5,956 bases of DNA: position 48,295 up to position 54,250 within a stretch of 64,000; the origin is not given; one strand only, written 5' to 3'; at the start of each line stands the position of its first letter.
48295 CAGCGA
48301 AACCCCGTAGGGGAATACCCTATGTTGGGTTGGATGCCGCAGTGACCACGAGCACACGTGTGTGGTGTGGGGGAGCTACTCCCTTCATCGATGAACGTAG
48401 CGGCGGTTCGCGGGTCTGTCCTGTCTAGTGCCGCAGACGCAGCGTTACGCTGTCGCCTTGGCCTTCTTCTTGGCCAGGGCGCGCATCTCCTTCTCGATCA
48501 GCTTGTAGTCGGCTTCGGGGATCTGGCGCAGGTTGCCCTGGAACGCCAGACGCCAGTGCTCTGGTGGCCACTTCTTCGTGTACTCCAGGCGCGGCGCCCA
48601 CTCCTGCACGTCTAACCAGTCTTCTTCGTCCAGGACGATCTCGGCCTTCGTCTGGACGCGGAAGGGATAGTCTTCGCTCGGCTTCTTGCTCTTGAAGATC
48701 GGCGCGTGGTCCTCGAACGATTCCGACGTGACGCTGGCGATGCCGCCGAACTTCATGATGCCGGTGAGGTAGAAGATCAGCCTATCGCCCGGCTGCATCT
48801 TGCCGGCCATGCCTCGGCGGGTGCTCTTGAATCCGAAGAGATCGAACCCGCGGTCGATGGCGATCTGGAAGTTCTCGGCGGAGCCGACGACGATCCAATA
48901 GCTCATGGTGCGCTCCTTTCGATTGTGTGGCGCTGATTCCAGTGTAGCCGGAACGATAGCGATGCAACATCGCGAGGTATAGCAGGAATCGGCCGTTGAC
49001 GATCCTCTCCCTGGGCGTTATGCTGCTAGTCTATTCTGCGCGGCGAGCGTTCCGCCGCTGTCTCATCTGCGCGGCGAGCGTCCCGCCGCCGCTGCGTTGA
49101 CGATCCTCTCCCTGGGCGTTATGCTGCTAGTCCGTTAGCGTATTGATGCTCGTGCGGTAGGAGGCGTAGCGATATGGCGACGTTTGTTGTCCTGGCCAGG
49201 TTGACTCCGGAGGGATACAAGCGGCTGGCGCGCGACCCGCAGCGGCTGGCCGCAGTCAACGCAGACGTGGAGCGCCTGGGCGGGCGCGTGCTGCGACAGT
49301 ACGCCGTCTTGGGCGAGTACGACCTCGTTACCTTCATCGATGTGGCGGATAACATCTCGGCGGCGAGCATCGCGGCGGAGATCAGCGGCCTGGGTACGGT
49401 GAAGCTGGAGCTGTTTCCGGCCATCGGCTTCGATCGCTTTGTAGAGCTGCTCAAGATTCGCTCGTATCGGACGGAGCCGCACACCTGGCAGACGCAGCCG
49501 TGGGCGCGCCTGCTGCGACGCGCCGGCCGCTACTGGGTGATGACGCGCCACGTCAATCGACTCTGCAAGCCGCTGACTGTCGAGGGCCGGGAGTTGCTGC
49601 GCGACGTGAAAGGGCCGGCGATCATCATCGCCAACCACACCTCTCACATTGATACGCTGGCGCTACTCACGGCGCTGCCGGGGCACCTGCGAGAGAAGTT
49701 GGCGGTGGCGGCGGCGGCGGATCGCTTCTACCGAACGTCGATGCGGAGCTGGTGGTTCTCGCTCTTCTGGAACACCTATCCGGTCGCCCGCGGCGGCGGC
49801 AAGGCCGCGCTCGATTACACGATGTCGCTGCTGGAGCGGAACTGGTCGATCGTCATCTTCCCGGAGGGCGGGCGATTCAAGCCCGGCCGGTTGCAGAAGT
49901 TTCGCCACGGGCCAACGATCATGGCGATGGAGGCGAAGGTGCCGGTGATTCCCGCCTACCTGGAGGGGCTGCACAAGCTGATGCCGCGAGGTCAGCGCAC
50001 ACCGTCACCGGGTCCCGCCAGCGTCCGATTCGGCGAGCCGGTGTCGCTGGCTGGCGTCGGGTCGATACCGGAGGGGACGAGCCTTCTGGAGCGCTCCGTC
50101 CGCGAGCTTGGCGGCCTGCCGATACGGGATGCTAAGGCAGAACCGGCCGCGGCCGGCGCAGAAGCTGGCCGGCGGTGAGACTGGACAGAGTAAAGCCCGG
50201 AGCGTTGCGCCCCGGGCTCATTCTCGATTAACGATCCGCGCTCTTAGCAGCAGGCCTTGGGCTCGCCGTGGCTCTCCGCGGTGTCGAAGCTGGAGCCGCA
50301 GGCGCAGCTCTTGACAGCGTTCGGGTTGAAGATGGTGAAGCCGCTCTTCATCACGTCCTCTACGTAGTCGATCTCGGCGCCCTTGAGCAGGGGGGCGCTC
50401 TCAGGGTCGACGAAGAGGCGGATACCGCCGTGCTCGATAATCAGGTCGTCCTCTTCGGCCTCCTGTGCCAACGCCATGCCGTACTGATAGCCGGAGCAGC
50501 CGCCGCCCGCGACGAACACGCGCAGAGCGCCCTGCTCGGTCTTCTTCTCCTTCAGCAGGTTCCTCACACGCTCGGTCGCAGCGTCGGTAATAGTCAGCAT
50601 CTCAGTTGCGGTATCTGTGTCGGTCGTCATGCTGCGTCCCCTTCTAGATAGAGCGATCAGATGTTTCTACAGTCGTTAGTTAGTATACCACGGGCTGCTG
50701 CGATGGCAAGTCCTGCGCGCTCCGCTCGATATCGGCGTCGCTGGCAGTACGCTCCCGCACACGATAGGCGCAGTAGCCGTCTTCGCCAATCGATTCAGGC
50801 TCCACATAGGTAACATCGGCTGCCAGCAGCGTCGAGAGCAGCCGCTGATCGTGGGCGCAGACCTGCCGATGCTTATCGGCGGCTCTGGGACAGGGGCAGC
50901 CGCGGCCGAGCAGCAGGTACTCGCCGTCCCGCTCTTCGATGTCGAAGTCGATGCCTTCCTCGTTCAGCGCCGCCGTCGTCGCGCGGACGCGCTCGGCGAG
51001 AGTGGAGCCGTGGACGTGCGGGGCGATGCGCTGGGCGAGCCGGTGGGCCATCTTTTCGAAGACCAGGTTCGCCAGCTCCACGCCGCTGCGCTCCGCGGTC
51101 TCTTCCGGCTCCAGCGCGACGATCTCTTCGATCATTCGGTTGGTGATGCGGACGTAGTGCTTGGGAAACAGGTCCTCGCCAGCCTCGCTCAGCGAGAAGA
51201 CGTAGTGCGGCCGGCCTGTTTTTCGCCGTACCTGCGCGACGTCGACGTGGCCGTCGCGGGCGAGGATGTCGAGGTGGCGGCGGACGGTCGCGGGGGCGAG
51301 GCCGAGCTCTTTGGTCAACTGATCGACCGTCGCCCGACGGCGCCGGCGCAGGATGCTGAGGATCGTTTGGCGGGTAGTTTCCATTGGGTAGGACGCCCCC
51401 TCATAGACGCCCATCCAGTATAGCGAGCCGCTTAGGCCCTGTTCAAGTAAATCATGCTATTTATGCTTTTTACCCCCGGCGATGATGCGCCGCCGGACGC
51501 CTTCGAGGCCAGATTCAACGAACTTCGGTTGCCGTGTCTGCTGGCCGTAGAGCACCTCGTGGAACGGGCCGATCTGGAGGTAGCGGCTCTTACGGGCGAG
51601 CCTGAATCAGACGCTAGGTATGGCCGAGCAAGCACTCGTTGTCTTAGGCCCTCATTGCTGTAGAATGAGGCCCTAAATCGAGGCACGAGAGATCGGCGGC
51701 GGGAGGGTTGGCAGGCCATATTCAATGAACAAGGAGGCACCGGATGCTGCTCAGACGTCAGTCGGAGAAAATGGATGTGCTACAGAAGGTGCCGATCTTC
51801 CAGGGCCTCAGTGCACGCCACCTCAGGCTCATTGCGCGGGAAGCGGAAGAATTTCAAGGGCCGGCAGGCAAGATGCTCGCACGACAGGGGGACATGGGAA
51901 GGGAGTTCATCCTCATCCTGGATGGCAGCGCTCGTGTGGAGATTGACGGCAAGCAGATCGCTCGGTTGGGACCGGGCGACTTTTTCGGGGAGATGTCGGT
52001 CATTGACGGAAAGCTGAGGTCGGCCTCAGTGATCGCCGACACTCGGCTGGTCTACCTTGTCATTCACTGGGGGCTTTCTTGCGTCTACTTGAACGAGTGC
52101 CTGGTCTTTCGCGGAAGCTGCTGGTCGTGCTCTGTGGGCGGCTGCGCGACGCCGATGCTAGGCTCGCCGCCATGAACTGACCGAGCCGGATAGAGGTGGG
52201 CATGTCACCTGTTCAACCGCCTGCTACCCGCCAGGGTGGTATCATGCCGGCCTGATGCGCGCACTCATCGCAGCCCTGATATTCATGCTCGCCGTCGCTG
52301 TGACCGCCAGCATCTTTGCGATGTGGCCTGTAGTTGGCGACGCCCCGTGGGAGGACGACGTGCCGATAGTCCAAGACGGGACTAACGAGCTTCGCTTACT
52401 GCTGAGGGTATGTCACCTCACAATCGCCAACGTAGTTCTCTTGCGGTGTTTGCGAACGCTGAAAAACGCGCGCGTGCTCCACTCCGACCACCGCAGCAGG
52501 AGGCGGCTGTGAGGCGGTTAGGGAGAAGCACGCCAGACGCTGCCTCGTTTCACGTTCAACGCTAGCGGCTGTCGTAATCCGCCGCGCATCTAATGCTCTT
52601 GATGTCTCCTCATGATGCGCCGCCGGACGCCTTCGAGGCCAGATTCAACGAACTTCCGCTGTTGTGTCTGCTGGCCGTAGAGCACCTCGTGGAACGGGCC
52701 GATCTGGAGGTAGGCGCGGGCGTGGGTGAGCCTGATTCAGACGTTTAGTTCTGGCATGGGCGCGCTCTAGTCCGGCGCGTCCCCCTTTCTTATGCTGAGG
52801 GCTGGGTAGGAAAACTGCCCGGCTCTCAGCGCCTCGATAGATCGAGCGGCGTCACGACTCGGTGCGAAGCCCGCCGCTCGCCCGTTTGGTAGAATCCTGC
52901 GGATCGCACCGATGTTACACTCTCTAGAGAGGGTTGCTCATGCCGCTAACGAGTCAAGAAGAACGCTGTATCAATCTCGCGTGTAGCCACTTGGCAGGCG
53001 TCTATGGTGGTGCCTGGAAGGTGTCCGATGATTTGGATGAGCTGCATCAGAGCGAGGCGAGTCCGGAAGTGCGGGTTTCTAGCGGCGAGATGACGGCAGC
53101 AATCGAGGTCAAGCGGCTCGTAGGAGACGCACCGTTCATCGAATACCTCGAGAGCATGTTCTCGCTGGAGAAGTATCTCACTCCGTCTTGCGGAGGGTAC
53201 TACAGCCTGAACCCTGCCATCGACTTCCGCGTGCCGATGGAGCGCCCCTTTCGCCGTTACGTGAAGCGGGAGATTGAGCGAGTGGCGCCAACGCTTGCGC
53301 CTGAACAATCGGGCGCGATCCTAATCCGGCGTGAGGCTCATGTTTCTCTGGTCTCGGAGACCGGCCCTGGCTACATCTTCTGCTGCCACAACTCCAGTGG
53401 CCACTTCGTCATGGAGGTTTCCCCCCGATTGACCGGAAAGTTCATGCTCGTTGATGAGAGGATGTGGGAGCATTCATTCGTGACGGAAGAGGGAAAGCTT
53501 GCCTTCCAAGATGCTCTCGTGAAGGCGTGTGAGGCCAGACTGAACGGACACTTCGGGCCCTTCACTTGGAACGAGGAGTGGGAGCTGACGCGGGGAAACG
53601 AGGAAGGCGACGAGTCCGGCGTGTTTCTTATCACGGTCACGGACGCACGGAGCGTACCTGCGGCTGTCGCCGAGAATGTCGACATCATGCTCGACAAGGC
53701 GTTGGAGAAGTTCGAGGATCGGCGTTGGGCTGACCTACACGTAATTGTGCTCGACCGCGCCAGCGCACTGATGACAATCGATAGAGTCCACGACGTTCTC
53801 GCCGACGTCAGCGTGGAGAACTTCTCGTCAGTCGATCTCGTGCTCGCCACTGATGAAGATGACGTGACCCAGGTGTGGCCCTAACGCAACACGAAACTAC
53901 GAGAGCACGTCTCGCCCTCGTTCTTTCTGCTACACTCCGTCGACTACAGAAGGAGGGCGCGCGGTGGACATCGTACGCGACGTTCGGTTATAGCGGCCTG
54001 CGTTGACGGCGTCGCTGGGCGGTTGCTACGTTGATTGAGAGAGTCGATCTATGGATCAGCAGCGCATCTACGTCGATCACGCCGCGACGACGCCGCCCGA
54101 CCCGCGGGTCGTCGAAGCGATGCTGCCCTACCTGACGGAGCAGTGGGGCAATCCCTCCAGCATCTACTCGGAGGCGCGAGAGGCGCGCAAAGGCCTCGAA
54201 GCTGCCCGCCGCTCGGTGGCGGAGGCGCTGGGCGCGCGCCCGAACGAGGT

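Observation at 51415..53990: Lower-GC islet inside the Fe-S locus, bounded by 132 bp direct repeats, with a frameshifted cNMP-binding gene and an orphan nuclease-like ORF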

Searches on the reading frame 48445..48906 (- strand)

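Call 10: search_protein_families(library=pfam, max_evalue=0.1, proteins=[window:48445-48906:-])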
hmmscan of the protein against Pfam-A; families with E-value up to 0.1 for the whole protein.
window:48445-48906:- (153 aa): 1 family
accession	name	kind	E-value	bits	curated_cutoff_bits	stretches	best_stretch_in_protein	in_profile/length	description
PF01878.24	EVE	-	3.7e-10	40.4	23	1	2-139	1-144/145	EVE domain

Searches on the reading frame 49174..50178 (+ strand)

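Call 10: search_protein_families(library=pfam, max_evalue=0.1, proteins=[window:49174-50178:+])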
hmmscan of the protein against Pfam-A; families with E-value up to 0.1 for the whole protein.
window:49174-50178:+ (334 aa): 2 families
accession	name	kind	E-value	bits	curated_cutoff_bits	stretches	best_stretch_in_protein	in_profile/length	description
PF01553.26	Acyltransferase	-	3.3e-22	79.1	23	1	134-263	2-131/132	Acyltransferase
PF08734.17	GYD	-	1.7e-19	70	31.4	1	4-92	1-90/91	GYD domain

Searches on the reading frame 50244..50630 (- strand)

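Call 10: search_protein_families(library=pfam, max_evalue=0.1, proteins=[window:50244-50630:-])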
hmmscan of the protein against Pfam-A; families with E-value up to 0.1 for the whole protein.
window:50244-50630:- (128 aa): 2 families
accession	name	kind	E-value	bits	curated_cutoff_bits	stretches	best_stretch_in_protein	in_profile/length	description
PF01521.26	Fe-S_biosyn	-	5.6e-20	72.1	26.3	1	12-112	3-109/110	Iron-sulphur cluster biosynthesis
PF00919.26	UPF0004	-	0.031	14.7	27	0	13-65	46-97/98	Uncharacterized protein family UPF0004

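Call 37: search_protein_families(library=ncbifam, max_evalue=0.1, proteins=[window:50244-50630:-])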
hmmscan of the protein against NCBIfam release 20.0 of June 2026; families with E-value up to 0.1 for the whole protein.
window:50244-50630:- (128 aa): 12 families
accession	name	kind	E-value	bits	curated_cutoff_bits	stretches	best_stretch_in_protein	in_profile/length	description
TIGR00049.1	TIGR00049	subfamily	7.9e-38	128.9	58.8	1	12-116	1-105/106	iron-sulfur cluster assembly accessory protein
NF010147.0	PRK13623.1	equivalog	3.2e-36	124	117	1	6-116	4-114/115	iron-sulfur cluster insertion protein ErpA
TIGR01997.1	sufA_proteo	equivalog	9.7e-30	102.9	136.2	1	11-116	2-106/107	Fe-S cluster assembly scaffold SufA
NF007050.0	PRK09504.1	equivalog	1.1e-24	86.8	161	1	6-116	12-121/122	Fe-S cluster assembly scaffold SufA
TIGR02011.1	IscA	equivalog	1.8e-23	82.8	150.6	1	12-116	1-104/105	iron-sulfur cluster assembly protein IscA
NF007049.0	PRK09502.1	equivalog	4e-20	72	181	1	12-116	3-106/107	iron-sulfur cluster assembly protein IscA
NF038090.1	IscA_HesB_Se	subfamily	3e-17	62.8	85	1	11-113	1-101/101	IscA/HesB family protein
TIGR03341.1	YhgI_GntY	equivalog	1.2e-13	51.3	269.35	1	13-105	2-95/190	Fe-S biogenesis protein NfuA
NF008392.0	PRK11190.1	equivalog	3.6e-13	49.9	268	1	11-106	1-97/192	Fe-S biogenesis protein NfuA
TIGR01911.1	HesB_rel_seleno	subfamily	9.2e-10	39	66.35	1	12-100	4-91/92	HesB-like protein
NF033940.1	ErpA_rel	equivalog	0.0013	18.9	65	1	12-75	4-69/95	ErpA-related iron-sulfur cluster insertion protein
NF004689.0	PRK06031.1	equivalog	0.0091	15.3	175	1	70-101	140-171/233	phosphoribosyltransferase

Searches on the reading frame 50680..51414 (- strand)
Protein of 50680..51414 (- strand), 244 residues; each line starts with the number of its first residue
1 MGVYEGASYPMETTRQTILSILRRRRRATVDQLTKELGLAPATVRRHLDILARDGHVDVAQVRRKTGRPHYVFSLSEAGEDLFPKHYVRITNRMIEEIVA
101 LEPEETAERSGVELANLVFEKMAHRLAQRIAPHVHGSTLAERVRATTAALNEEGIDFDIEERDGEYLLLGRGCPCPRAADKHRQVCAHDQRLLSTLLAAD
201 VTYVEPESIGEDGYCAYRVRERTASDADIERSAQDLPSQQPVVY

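Call 10: search_protein_families(library=pfam, max_evalue=0.1, proteins=[window:50680-51414:-])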
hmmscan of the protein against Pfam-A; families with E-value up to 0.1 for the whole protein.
window:50680-51414:- (244 aa): 24 families
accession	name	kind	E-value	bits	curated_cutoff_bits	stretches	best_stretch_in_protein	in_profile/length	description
PF01022.26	HTH_5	-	1.2e-07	31.9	22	1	14-55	3-43/47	Bacterial regulatory protein, arsR family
PF13412.12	HTH_24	-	2.1e-07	30.8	21.9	1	12-55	2-45/48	Winged helix-turn-helix DNA-binding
PF12840.13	HTH_20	-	2.4e-06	27.8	27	1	14-55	5-46/51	Helix-turn-helix domain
PF08279.18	HTH_11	-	1.1e-05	25.7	25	1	15-65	2-52/55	HTH domain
PF08220.18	HTH_DeoR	-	1.2e-05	25.3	21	1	16-55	3-42/57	DeoR-like helix-turn-helix domain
PF21476.4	PF0610-like_N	-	2.7e-05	24.8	33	1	13-53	1-40/50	PF0610-like, N-terminal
PF01047.28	MarR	-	7.5e-05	23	24.6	1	17-57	7-47/59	MarR family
PF13814.12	Replic_Relax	-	9e-05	23.1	25.3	1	19-91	1-76/191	Replication-relaxation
PF13601.12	HTH_34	-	0.00018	22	27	1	15-89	2-75/80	Winged helix DNA-binding domain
PF09339.16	HTH_IclR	-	0.00043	20.4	22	1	18-57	8-48/52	IclR helix-turn-helix domain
PF01325.25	Fe_dep_repress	-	0.002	18.7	26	1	16-61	11-56/60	Iron dependent repressor, N-terminal DNA binding domain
PF11994.14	DUF3489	-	0.0022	18.5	29.5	1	13-68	7-62/68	Protein of unknown function (DUF3489)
PF12802.13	MarR_2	-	0.0081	16.7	27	1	18-59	10-52/61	MarR family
PF24266.1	HTH_HVO_0163_N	-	0.0088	16.5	31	1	13-71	2-57/70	HVO_0163, N-terminal HTH domain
PF09012.17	FeoC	-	0.012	16.2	21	1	21-62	8-49/69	FeoC like transcriptional regulator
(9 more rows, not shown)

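Call 36: find_related_loci(query=window:50680-51414:-, collection=genome_contigs, flank=10000)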
Query window:50680-51414:- (244 aa) in genome_contigs; peptide patterns used: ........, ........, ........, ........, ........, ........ (x = any residue, [..] = any of these).
386 stretches matched a pattern; 6 encode a relative of the query (tblastn E <= 1e-3); 6 distinct loci.
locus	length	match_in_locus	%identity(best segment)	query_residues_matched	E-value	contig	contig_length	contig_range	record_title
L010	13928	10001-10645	80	6-221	8e-113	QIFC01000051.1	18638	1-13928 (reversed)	MAG: Chloroflexi bacterium isolate SZUA-185 Ga0063294_10001998, whole genome shotgun sequence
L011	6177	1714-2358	79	6-221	3e-112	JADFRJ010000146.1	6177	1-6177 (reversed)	MAG: Chloroflexota bacterium isolate B85T3L11 B85T3L11_NODE17544, whole genome shotgun sequence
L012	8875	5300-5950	75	10-227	2e-107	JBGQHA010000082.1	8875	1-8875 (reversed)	MAG: Dehalococcoidia bacterium isolate OBJ2_061818_090_14 k141_489289_length_8875_cov_58.4556, whole genome shotgun sequ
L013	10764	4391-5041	75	10-227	2e-106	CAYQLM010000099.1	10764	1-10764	MAG TPA_asm: uncultured Dehalococcoidia bacterium isolate SRP119689_co1_20 genome assembly, contig: NODE_9345_length_107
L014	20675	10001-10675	72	7-233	3e-106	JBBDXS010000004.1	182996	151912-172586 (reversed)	MAG: Dehalococcoidia bacterium isolate LejiaD_66_34 Lejia_D_154_length_182996_cov_21, whole genome shotgun sequence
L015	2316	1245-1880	74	11-223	2e-107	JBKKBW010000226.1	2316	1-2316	MAG: Dehalococcoidia bacterium isolate swi_bin.376 S1Ck127_3831839_flag_1_multi_5.0000_len_2316, whole genome shotgun se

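Call 37: search_protein_families(library=ncbifam, max_evalue=0.1, proteins=[window:50680-51414:-])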
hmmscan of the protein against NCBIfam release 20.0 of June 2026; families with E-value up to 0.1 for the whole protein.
window:50680-51414:- (244 aa): 24 families
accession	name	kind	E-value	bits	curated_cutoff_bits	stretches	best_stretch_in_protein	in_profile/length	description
TIGR02702.1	SufR_cyano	equivalog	1.9e-18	66.9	178.8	1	13-198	1-187/208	iron-sulfur cluster biosynthesis transcriptional regulator SufR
NF040939.2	trans_reg_lrs14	equivalog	3.3e-07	30.3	90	1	12-77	21-87/103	Lrs14 family HTH-type transcriptional regulator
NF053606.1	Sta1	subfamily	8.8e-07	29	80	1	9-76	16-84/100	Sta1 family transcriptional regulator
NF033788.1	HTH_metalloreg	subfamily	2e-06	27.5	55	1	13-59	11-57/77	metalloregulator ArsR/SmtB family transcription factor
NF041397.1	TranRegGlpR_Halo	equivalog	6.1e-05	22.8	300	1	13-58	5-50/253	HTH-type transcriptional regulator GlpR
NF053814.1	teico_TcaR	equivalog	0.0002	21.4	170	1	8-126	33-145/151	MarR family transcriptional regulator TcaR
NF033789.1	repress_SdpR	subfamily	0.0015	18.4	100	1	13-57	8-51/79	autorepressor SdpR family transcription factor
NF040947.1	trans_reg_LysM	equivalog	0.0015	18.3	180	1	15-57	5-47/136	HTH-type transcriptional regulator LysM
NF053704.1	TransRegCcpNBacil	equivalog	0.0015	17.9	260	1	14-59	6-51/208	transcriptional regulator CcpN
NF053602.1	Phr_regulator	exception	0.0019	17.8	320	1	13-73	12-71/191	heat shock transcription regulator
NF053755.1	MsvR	equivalog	0.0049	16.6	220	1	14-65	14-64/236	transcriptional factor MsvR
NF007720.0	PRK10411.1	equivalog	0.005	16.2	259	1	14-83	5-69/243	L-fucose operon activator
NF007342.0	PRK09834.1-4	equivalog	0.0057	15.7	251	1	17-58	19-60/263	DNA-binding transcriptional regulator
NF010034.0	PRK13509.1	equivalog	0.0069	15.8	244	1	15-56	7-48/251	HTH-type transcriptional regulator UlaR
NF007341.0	PRK09834.1-3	equivalog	0.0091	15.1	269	1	26-77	26-77/274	DNA-binding transcriptional regulator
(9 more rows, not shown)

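Call 59: search_protein_families(library=pfam, max_evalue=0.01, proteins=[L011:726-1667:+, L012:4250-5179:+, L010:9240-9806:+])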
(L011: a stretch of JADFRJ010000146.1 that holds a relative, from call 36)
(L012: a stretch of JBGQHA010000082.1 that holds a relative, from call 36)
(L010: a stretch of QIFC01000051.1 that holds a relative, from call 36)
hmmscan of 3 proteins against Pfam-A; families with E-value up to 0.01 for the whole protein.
L011:726-1667:+ (313 aa): 1 family
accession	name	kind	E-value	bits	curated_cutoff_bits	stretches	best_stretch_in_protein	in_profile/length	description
PF01636.29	APH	-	1.6e-28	100.5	23.2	1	43-263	2-222/239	Phosphotransferase enzyme family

L012:4250-5179:+ (309 aa): 2 families
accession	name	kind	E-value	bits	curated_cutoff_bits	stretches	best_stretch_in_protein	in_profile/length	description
PF01636.29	APH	-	5.2e-30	105.4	23.2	1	38-264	2-230/239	Phosphotransferase enzyme family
PF07914.17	DUF1679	-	0.0083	15.5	24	1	204-249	266-314/414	Uncharacterized oxidoreductase dhs-27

L010:9240-9806:+ (188 aa): 1 family
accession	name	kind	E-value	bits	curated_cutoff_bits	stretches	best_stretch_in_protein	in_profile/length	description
PF01797.21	Y1_Tnp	-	1.1e-06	29.2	23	1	112-173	61-121/121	Transposase IS200 like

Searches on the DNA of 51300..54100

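Call 12: search_rna_families(source=window, start=51300, end=54100, threshold=evalue, max_evalue=5)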
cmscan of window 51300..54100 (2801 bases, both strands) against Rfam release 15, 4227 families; matches with E-value up to 5: 1.
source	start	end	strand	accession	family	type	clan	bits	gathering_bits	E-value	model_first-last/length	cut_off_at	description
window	52577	52727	+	RF02184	ST7-OT3_2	Gene; lncRNA;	-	19.8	100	2.2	1-138/138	no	ST7 overlapping transcript 3 conserved region 2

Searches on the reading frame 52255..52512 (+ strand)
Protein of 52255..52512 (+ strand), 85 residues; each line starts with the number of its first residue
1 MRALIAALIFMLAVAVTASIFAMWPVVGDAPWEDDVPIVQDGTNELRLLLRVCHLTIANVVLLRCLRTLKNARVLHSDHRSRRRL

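Call 10: search_protein_families(library=pfam, max_evalue=0.1, proteins=[window:52255-52512:+])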
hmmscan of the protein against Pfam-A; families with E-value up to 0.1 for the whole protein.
window:52255-52512:+ (85 aa): 0 families

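Call 11: search_protein_families(library=padloc, max_evalue=0.1, proteins=[window:52255-52512:+])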
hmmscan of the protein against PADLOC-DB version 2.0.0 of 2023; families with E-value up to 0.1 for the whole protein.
window:52255-52512:+ (85 aa): 0 families

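Call 38: search_protein_families(library=phrogs, max_evalue=0.1, proteins=[window:52255-52512:+])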
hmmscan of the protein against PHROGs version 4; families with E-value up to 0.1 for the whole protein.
window:52255-52512:+ (85 aa): 0 families

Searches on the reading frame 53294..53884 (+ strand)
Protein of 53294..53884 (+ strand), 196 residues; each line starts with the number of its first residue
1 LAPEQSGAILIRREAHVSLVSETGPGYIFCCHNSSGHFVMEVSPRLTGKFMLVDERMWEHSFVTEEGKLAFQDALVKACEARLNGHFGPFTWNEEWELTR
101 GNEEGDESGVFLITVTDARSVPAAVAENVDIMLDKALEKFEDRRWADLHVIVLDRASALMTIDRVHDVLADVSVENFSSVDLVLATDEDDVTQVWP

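Call 70: predict_structure(alignment_id=A4)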
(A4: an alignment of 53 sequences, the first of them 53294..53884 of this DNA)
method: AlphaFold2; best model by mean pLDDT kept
length: 196 residues; sequences in the alignment: 53
mean_pLDDT: 89.1   pTM: 0.60
mean pLDDT of the five models: 89.1, 87.9, 87.4, 86.6, 86.0
residues with pLDDT >= 90: 125; 70-90: 53; 50-70: 18; < 50: 0
segments of 3 or more residues with pLDDT < 50: none
pLDDT, mean of each block of 10 residues (from residue 1): 84 96 96 92 98 89 97 98 97 92 65 59 87 90 88 88 94 87 94 93
secondary structure, 60 per line:
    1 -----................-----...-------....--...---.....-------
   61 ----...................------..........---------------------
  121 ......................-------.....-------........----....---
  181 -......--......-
elements in order: E6-21 E27-29 H37-40 E49-53 H65-83 E90-99 H121-142 E150-154 H162-169 H174-177 E182-187 E190-195
